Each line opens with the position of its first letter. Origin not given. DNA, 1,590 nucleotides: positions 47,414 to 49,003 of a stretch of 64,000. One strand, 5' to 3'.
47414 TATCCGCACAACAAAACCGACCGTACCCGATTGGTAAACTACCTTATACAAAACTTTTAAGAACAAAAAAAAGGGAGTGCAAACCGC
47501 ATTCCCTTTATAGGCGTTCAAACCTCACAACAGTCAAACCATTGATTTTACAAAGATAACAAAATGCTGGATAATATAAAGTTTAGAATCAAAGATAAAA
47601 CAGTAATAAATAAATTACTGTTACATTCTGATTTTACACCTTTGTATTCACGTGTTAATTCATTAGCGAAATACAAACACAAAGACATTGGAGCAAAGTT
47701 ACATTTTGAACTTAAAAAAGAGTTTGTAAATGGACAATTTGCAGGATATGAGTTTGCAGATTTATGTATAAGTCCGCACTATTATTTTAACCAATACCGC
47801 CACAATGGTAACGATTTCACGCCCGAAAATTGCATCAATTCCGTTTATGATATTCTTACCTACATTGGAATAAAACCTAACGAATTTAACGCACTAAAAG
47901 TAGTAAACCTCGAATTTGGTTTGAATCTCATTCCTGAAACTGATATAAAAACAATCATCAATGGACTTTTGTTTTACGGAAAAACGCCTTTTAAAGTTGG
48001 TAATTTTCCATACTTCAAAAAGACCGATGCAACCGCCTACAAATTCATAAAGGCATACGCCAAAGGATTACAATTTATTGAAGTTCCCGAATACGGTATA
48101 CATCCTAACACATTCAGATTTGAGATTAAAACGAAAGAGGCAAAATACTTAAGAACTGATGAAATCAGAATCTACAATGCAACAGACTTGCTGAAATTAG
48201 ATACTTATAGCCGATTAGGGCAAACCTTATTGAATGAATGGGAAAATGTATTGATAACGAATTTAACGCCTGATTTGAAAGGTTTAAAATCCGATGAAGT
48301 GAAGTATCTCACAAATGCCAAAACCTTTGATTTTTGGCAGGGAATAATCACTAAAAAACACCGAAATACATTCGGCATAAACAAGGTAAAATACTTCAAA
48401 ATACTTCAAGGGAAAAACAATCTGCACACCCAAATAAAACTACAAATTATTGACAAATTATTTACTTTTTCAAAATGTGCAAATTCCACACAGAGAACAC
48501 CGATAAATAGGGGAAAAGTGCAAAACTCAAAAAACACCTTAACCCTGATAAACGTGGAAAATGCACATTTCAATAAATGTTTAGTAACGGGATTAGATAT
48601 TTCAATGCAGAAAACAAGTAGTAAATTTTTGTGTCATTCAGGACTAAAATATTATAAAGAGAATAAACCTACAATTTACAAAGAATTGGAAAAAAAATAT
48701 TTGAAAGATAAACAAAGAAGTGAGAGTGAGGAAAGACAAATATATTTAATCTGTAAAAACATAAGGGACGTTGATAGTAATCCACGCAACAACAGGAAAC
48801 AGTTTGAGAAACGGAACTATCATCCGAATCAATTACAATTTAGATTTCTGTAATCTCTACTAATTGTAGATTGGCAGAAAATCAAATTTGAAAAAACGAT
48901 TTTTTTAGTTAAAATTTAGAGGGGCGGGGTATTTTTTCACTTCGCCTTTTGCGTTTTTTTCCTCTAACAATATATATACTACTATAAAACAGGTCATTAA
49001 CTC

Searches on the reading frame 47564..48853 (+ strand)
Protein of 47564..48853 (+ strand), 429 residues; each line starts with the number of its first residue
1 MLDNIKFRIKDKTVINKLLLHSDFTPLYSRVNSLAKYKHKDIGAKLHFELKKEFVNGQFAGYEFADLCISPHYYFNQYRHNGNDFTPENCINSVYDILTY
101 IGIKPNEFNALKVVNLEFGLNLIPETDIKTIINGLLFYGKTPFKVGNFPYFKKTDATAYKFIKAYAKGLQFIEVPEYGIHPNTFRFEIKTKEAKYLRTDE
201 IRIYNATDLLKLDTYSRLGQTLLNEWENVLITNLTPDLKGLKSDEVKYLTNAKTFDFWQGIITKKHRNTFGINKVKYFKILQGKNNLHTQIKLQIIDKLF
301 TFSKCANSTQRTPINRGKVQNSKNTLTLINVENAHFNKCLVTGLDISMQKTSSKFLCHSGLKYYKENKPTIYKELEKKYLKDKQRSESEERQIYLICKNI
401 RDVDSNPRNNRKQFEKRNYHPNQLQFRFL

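Call 4: search_protein_families(library=pfam, proteins=[window:47564-48853:+], max_evalue=0.1)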
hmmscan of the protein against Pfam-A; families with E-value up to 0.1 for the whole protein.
window:47564-48853:+ (429 aa): 0 families

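Call 5: search_protein_families(library=phrogs, proteins=[window:47564-48853:+], max_evalue=0.1)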
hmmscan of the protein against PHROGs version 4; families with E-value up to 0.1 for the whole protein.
window:47564-48853:+ (429 aa): 0 families

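Call 8: search_protein_families(library=ncbifam, proteins=[window:47564-48853:+], max_evalue=1)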
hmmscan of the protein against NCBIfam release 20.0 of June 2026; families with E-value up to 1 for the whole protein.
window:47564-48853:+ (429 aa): 0 families

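Call 9: search_protein_families(library=padloc, proteins=[window:47564-48853:+], max_evalue=1)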
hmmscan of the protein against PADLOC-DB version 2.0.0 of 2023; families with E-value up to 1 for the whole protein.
window:47564-48853:+ (429 aa): 1 family
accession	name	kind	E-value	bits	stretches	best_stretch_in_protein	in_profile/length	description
PDLC02604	DrmC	-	0.044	12.3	1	261-310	4-53/92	DrmC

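Call 11: find_homologous_proteins(query=window:47564-48850:+)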
Query window:47564-48850:+ (429 aa): 455 proteins with E <= 0.001 among 2805 candidates; the best 120 are listed.
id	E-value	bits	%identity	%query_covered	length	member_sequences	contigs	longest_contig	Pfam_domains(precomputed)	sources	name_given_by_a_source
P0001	2.7e-288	974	100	100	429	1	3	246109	-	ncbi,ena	-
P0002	3.7e-178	611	66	100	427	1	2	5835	-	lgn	-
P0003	9.0e-164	563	59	100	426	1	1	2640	-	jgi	jgi:hypothetical protein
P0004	1.5e-163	563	60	100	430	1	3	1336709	-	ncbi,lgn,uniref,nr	ncbi:hypothetical protein CMU02_11875 [Elizabethkingia anophelis]|uniref:hypothetical protein n=1 Ta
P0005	6.3e-163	561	62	96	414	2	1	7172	-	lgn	-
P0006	2.7e-161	555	60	100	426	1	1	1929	-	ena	-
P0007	6.7e-161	554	59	100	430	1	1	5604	-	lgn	-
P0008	9.2e-161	554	61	99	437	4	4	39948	-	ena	-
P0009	1.2e-160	553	59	100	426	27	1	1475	-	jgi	jgi:hypothetical protein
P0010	2.1e-160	552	62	96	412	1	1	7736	-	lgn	-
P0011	8.1e-160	550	60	100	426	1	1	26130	-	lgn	-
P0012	7.2e-159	547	60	100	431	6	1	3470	-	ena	-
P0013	2.1e-158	546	58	100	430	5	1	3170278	-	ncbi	ncbi:hypothetical protein [Chryseobacterium sp. T1]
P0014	2.1e-158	546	58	100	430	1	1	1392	-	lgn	-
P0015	1.2e-157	543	60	99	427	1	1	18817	-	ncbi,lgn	-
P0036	2.0e-146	506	55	100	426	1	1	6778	-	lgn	-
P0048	1.5e-142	494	56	100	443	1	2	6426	-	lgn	-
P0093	2.5e-128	447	52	100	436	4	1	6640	-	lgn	-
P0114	3.6e-122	426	50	100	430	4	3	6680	-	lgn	-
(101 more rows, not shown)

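Call 15: search_solved_structures(query=A1, max_evalue=10, show_alignments=2)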
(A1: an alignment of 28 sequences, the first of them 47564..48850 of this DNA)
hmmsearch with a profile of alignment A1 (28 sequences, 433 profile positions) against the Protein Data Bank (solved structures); distinct sequences matched with E-value up to 10: 0.

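Call 16: find_encoding_contigs(protein=P0002, flank=10000, max_places=3)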
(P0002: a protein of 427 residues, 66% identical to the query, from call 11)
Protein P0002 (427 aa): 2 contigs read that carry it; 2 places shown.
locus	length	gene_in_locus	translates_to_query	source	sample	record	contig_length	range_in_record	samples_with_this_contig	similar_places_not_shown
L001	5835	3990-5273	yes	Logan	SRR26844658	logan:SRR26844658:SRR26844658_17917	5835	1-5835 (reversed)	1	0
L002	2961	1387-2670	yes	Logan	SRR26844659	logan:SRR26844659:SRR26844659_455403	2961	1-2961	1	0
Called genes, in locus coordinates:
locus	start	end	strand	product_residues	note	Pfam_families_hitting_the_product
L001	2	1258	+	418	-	?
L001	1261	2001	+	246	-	PF02661:Fic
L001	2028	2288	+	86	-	-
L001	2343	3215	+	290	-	-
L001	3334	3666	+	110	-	PF12728:HTH_17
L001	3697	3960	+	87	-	-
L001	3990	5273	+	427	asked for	-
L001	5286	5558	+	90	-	-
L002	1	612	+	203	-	?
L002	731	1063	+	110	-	PF12728:HTH_17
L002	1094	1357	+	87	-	-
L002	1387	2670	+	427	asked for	-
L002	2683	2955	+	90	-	-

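Call 17: find_related_loci(query=A1, collection=genome_contigs, flank=10000)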
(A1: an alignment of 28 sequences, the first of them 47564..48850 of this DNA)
Query A1 (429 aa) in genome_contigs; peptide patterns used: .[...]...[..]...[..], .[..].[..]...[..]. (x = any residue, [..] = any of these).
63 stretches matched a pattern; 29 encode a relative of the query (tblastn E <= 1e-3); 28 distinct loci.
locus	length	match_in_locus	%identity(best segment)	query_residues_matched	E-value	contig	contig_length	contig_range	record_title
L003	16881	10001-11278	60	1-426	1e-164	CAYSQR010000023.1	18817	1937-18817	MAG TPA_asm: uncultured Kaistella sp. isolate SRP344714_co1_26 genome assembly, contig: NODE_5482_length_18817_cov_4.260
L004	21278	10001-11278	61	1-424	8e-159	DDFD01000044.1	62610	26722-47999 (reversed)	MAG TPA_asm: Flavobacteriales bacterium UBA1937 UBA1937_contig_1741, whole genome shotgun sequence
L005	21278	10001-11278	54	1-428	5e-152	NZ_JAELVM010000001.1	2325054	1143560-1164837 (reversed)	Chryseobacterium endalhagicum strain L7 NODE_1_length_2325054_cov_47.361172, whole genome shotgun sequence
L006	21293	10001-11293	55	1-429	6e-152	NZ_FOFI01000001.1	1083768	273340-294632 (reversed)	Epilithonimonas lactis strain DSM 19921, whole genome shotgun sequence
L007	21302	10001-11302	53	1-428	8e-146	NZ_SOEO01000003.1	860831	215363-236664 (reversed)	Epilithonimonas xixisoli strain CGMCC 1.12802 Ga0171576_103, whole genome shotgun sequence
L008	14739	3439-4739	55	1-428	2e-144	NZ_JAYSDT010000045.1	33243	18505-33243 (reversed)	MAG: Chryseobacterium sp. isolate ZZ2_ZZA248_bin.17 NODE_1014_length_33243_cov_18.970441, whole genome shotgun sequence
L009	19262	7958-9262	54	1-428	5e-144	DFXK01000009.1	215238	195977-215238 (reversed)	MAG TPA_asm: Flavobacteriales bacterium UBA4110 UBA4110_contig_458, whole genome shotgun sequence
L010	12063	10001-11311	53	1-428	8e-137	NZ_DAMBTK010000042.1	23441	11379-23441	MAG: Epilithonimonas sp. isolate CTOTU49270 NODE_160_length_23441_cov_5.433336, whole genome shotgun sequence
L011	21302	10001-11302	53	1-428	1e-136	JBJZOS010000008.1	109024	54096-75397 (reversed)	Chryseobacterium sp. TY3 NODE_8_length_109024_cov_255.022727, whole genome shotgun sequence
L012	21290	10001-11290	50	1-428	7e-140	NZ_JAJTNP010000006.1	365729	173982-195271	Chryseobacterium gwangjuense strain THG-A18 contig6, whole genome shotgun sequence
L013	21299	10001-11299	51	1-428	1e-133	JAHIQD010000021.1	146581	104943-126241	MAG: Bacteroidetes bacterium isolate KR13_S3.mb.99 KR13_S3.mb.99_k141_560606, whole genome shotgun sequence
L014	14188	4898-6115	53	1-408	6e-127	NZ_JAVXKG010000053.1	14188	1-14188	MAG: Algoriella sp. isolate CGS6M1-bin12 NODE_4321_length_14188_cov_8.074789, whole genome shotgun sequence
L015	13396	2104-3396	48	1-429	1e-117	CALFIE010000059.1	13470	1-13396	MAG TPA_asm: uncultured Flavobacteriales bacterium isolate SRR6231173_bin.47_CONCOCT_v1.1_MAG genome assembly, contig: E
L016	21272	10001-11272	44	1-428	2e-102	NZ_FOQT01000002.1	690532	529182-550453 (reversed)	Halpernia frigidisoli strain DSM 26000, whole genome shotgun sequence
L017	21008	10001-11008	49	1-337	5e-95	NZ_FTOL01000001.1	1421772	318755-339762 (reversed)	Chryseobacterium ureilyticum strain DSM 18017, whole genome shotgun sequence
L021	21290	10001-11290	56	1-428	1e-154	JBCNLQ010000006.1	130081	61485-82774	MAG: Chryseobacterium sp. isolate SMAGNO53 Contig6, whole genome shotgun sequence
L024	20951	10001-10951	42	1-337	1e-74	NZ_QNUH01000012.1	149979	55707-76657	Chryseobacterium elymi strain KCTC 22547 CONTIG_12, whole genome shotgun sequence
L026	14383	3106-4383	35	1-426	8e-60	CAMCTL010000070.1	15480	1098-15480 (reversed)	MAG: Flavobacterium psychrophilum isolate MsH-01oct19-117 genome assembly, contig: MsH-01oct19-C7708, whole genome shotg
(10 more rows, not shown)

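Call 18: predict_structure(alignment_id=A1)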
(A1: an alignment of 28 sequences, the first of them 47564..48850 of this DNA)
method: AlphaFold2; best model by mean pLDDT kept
length: 429 residues; sequences in the alignment: 28
mean_pLDDT: 76.0   pTM: 0.62
mean pLDDT of the five models: 76.0, 73.0, 72.5, 68.9, 65.3
residues with pLDDT >= 90: 108; 70-90: 188; 50-70: 74; < 50: 59
segments of 3 or more residues with pLDDT < 50: 304-336, 350-354, 412-420, 422-429
pLDDT, mean of each block of 10 residues (from residue 1): 91 94 90 90 89 88 94 76 77 93 94 94 85 84 87 90 90 76 91 84 94 88 85 58 80 70 57 71 63 78 48 37 32 43 58 57 83 86 86 84 60 48 41
secondary structure, 60 per line:
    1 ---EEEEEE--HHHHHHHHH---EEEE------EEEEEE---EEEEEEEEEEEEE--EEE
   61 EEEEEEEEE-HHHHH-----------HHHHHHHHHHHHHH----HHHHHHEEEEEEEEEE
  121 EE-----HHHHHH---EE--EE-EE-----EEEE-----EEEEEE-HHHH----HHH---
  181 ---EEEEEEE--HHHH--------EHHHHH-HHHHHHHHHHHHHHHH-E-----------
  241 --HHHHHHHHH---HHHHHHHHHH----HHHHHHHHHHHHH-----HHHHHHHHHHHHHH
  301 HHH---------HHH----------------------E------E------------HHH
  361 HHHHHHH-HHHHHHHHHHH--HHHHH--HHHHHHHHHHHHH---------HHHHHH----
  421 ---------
elements in order: E4-9 H12-20 E24-27 E34-39 E43-55 E58-69 H71-75 H87-100 H105-110 E111-122 H128-133 E151-154 E160-165 H167-170 E184-190 H193-196 H206-210 H212-227 H243-251 H255-264 H269-281 H287-303 H358-367 H369-379 H382-386 H389-401 H411-416
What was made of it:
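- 47564..48853 (+): ORF429, a divergent Rep_trans/gpII-like rolling-circle initiator or relaxase. Candidate catalytic Tyr165. Candidate metal ligands D3, E117 and E187. A terminator follows at 48919-48950. AlphaFold2 pLDDT is 76 overall and about 90 for residues 1-230 (call 18).
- On Rep_trans superfamily (PF02486 / Phage_CRI PF05144): The model N-terminal half has pLDDT of about 90 (call 18).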

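Call 22: fold_search(model_id=the predicted structure, library=pdb)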
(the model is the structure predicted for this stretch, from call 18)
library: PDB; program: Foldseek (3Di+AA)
matches with E <= 10: 621; with E <= 0.001: 2
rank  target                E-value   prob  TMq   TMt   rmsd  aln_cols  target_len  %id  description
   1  4cwc_A                2.4e-06  1.00  0.31  0.45  12.5       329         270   13  Structure of Rolling Circle Replication Initiator Protein (RepDE) from Staphylococcus aureus (released 2015-04-15)
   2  4cwe_A                6.0e-06  1.00  0.32  0.45  12.1       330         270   12  Structural studies of rolling circle replication initiation protein from Staphylococcus aureus (released 2015-04-15)
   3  4xrw                  2.1e-02  0.30  0.15  0.19  18.0       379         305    8  Crystal structure of the di-domain ARO/CYC BexL from the BE-7585A biosynthetic pathway (released 2015-12-02)
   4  9v86_A                2.5e-02  0.16  0.11  0.07  22.6       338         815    8  Cryo-EM structure of KICSTOR CCC complex (state 3) (released 2025-11-12)
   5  4xrt_B                2.9e-02  0.20  0.12  0.16  18.1       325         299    9  Crystal structure of the di-domain ARO/CYC StfQ from the steffimycin biosynthetic pathway (released 2015-12-02)
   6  4xrt_A                3.6e-02  0.20  0.12  0.16  17.1       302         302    9  Crystal structure of the di-domain ARO/CYC StfQ from the steffimycin biosynthetic pathway (released 2015-12-02)
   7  3jcu_P                7.7e-02  0.16  0.08  0.18  18.4       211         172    9  Cryo-EM structure of spinach PSII-LHCII supercomplex at 3.2 Angstrom resolution (released 2016-05-25)
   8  6mab                  1.3e-01  0.13  0.10  0.14  15.8       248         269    9  1.7A resolution structure of RsbU from Chlamydia trachomatis (periplasmic domain) (released 2019-09-04)
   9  1yem_B                1.5e-01  0.06  0.08  0.13  19.4       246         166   11  Conserved hypothetical protein Pfu-838710-001 from Pyrococcus furiosus (released 2005-01-11)
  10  5f8r_B                1.6e-01  0.09  0.12  0.12  24.1       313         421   13  Blood group antigen binding adhesin BabA of Helicobacter pylori strain S831 in complex with blood group H Lewis b hexa (released 2016-01-20)
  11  6v04                  1.7e-01  0.16  0.16  0.21  15.4       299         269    6  DynU16 crystal structure, a putative protein in the dynemicin biosynthetic locus (released 2020-11-18)
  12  3gyp                  1.7e-01  0.09  0.09  0.14  17.1       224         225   12  Rtt106p (released 2009-12-08)
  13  4c1p_A                1.8e-01  0.07  0.09  0.07  23.2       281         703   10  Geobacillus thermoglucosidasius GH family 52 xylosidase (released 2014-05-14)
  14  8ie2_A                1.8e-01  0.06  0.09  0.12  16.6       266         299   10  Crystal structure of Lactiplantibacillus plantarum GlyRS (released 2023-06-07)
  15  3rf1_A                1.9e-01  0.18  0.12  0.16  19.2       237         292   10  The crystal structure of glycyl-tRNA synthetase subunit alpha from Campylobacter jejuni subsp. jejuni NCTC 11168 (released 2011-04-20)
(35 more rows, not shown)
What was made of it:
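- TM-scores to RepDE are low (0.31/0.45, call 22).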

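Call 24: search_protein_families(library=pfam, alignment_id=A1, max_evalue=10)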
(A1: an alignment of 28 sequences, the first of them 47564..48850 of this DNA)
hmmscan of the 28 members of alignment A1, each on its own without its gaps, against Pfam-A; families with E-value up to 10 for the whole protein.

A. member 1, window:47564-48850:+ (429 aa): 1 family
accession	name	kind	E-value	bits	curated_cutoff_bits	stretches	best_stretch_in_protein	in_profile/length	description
PF22381.2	Staph_reg_Sar_Rot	-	0.11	13.1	27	1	357-395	33-72/85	Transcriptional regulator SarA/Rot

B. families by the number of members that match (of 28 scanned): 17 families
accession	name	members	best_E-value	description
PF22515.2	DUF6996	2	0.021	Domain of unknown function (DUF6996)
PF14687.11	DUF4460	1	0.0062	Domain of unknown function (DUF4460)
PF21764.3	Invasin_D4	1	0.0072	Invasin, domain 4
PF12952.12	DUF3841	1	0.019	Domain of unknown function (DUF3841)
PF20753.2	DUF6558_C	1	0.025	Phage tail C-terminal domain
PF21391.3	tyr_de_CO2_C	1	0.028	Tyrosine decarboxylase, C-terminal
PF09504.16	RE_Bsp6I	1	0.031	Bsp6I restriction endonuclease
PF04864.19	Alliinase_C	1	0.06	Allinase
PF14209.11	DUF4321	1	0.093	Domain of unknown function (DUF4321)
PF07655.18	Secretin_N_2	1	0.1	Secretin N-terminal domain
PF22381.2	Staph_reg_Sar_Rot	1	0.11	Transcriptional regulator SarA/Rot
PF04855.17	SNF5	1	0.11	SNF5 / SMARCB1 / INI1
PF09263.16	PEX-2N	1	0.12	Peroxisome biogenesis factor 1, N-terminal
PF18148.6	RGS_DHEX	1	0.53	Regulator of G-protein signalling DHEX domain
PF22849.2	CATSPERE_Ig-like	1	0.82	CATSPERE Ig-like domain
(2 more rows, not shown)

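Call 26: fold_search(model_id=the predicted structure, library=viral)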
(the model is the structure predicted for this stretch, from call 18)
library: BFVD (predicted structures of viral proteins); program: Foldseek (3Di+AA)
matches with E <= 10: 519; with E <= 0.001: 10
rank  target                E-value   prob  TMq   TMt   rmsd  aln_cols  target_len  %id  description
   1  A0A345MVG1            6.2e-08  1.00  0.32  0.37  15.8       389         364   13  (no name in the UniProt tables at hand)
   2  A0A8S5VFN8            2.1e-07  1.00  0.33  0.38  13.8       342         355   10  Replication-associated protein G2P [Inoviridae sp. ct0MH15]
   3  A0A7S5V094            3.5e-07  1.00  0.36  0.34  17.1       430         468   11  (no name in the UniProt tables at hand)
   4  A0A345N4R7            5.3e-07  1.00  0.33  0.37  19.0       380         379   13  (no name in the UniProt tables at hand)
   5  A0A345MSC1            2.5e-06  1.00  0.36  0.46  13.2       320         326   14  (no name in the UniProt tables at hand)
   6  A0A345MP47            3.2e-05  1.00  0.30  0.33  15.6       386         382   13  (no name in the UniProt tables at hand)
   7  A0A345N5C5            9.7e-05  1.00  0.31  0.33  20.8       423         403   11  (no name in the UniProt tables at hand)
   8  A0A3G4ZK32            1.1e-04  1.00  0.24  0.42  10.7       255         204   10  Uncharacterized protein [Terrestrivirus sp.]
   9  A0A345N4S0            1.6e-04  1.00  0.32  0.36   7.2       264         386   13  (no name in the UniProt tables at hand)
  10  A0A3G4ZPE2            3.9e-04  1.00  0.21  0.29  14.4       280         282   10  Uncharacterized protein [Terrestrivirus sp.]
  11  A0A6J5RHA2            3.5e-03  0.23  0.10  0.11  18.9       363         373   13  Uncharacterized protein [uncultured Caudovirales phage]
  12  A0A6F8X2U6            8.7e-03  0.96  0.25  0.12  13.2       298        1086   10  Early transcription factor large subunit-like protein [Lymphocystis disease virus 2]
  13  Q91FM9                2.8e-02  0.44  0.19  0.09  12.4       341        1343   10  Uncharacterized protein 295L [Invertebrate iridescent virus 6]
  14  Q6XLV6                2.8e-02  0.13  0.11  0.09  20.2       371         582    9  histidine kinase [Feldmannia irregularis virus a]
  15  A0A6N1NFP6            4.3e-02  0.38  0.11  0.24  17.4       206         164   11  Putative ORFan [Tupanvirus deep ocean]
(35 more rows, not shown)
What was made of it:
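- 47564..48853 (+): Foldseek against BFVD returns Inoviridae G2P and relatives at E 6e-8 to 1e-4 (call 26).
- On Rep_trans superfamily (PF02486 / Phage_CRI PF05144): BFVD returns Inoviridae G2P and relatives (call 26).
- The best named viral fold match is Inoviridae G2P (call 26).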

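Call 30: search_protein_representatives(alignment_id=A1)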
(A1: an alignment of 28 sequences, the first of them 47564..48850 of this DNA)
Query: 28 sequences, 433 profile positions. Proteins with E-value up to 0.001 (for the whole library): 1958; up to 1e-10: 1141; up to 1e-30: 242. The best 150 are listed.
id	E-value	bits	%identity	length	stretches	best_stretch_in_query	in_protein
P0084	3.2e-203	691.9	-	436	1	1-433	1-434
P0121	3.9e-154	530.2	-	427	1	1-428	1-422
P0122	2.6e-153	527.5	-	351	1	93-432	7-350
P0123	1.9e-143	494.9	-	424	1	1-432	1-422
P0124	8.9e-140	482.9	-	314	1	18-335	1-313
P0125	8.0e-133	459.9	-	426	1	5-432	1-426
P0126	1.4e-127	442.7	-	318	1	1-317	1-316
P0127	9.2e-125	433.4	-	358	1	1-341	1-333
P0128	1.3e-121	423.0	-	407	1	1-397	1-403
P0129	1.3e-117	409.8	-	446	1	1-413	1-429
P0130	4.3e-117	408.1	-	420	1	1-432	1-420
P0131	3.8e-116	405.0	-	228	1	1-229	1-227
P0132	8.7e-116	403.8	-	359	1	1-350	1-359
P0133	2.0e-115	402.6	-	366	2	1-240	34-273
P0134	3.4e-111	388.7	-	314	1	1-305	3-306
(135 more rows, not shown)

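Call 32: search_protein_families(library=pfam, alignment_id=A2, max_evalue=1)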
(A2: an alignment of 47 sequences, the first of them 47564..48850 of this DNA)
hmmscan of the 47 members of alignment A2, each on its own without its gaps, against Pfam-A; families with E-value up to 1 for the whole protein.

A. member 1, window:47564-48850:+ (429 aa): 1 family
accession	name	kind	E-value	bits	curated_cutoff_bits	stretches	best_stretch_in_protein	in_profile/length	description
PF22381.2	Staph_reg_Sar_Rot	-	0.11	13.1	27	1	357-395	33-72/85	Transcriptional regulator SarA/Rot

B. families by the number of members that match (of 47 scanned): 44 families (the first 25 are shown)
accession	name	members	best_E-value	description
PF05144.20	Phage_CRI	2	0.0068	Replication-associated protein G2P N-terminal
PF00517.22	GP41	1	0.0019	Retroviral envelope protein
PF03008.20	DUF234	1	0.0032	Archaea bacterial proteins of unknown function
PF25572.1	TPR_ZSWIM8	1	0.0033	ZSWIM8, TPR repeats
PF18906.5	Phage_tube_2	1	0.016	Phage tail tube protein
PF25711.1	crAss_THB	1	0.018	Crassvirus tail hub protein B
PF21907.4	SAM_CEP-1_C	1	0.02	CEP-1 C-terminal SAM domain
PF05303.17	GSKIP_dom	1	0.021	GSKIP domain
PF11671.13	Apis_Csd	1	0.027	Complementary sex determiner protein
PF02486.25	Rep_trans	1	0.032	Replication initiation factor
PF18599.6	LCIB_C_CA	1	0.032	Limiting CO2-inducible proteins B/C beta carbonyic anhydrases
PF25280.1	POTRA2_Toc75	1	0.045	Toc75-like, second POTRA domain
PF07237.17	DUF1428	1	0.053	Protein of unknown function (DUF1428)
PF17338.8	GP88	1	0.063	Gene product 88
PF16767.10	KinB_sensor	1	0.07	Sensor domain of alginate biosynthesis sensor protein KinB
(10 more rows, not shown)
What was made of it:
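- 47564..48853 (+): Sub-threshold Phage_CRI and Rep_trans Pfam hits occur in divergent family members (call 32).
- On Rep_trans superfamily (PF02486 / Phage_CRI PF05144): Among 47 divergent members, Phage_CRI is hit by 2 (E 0.007) and Rep_trans by 1 (E 0.03), all below threshold (call 32).
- Weak Phage_CRI and Rep_trans Pfam hits occur in divergent members (call 32).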
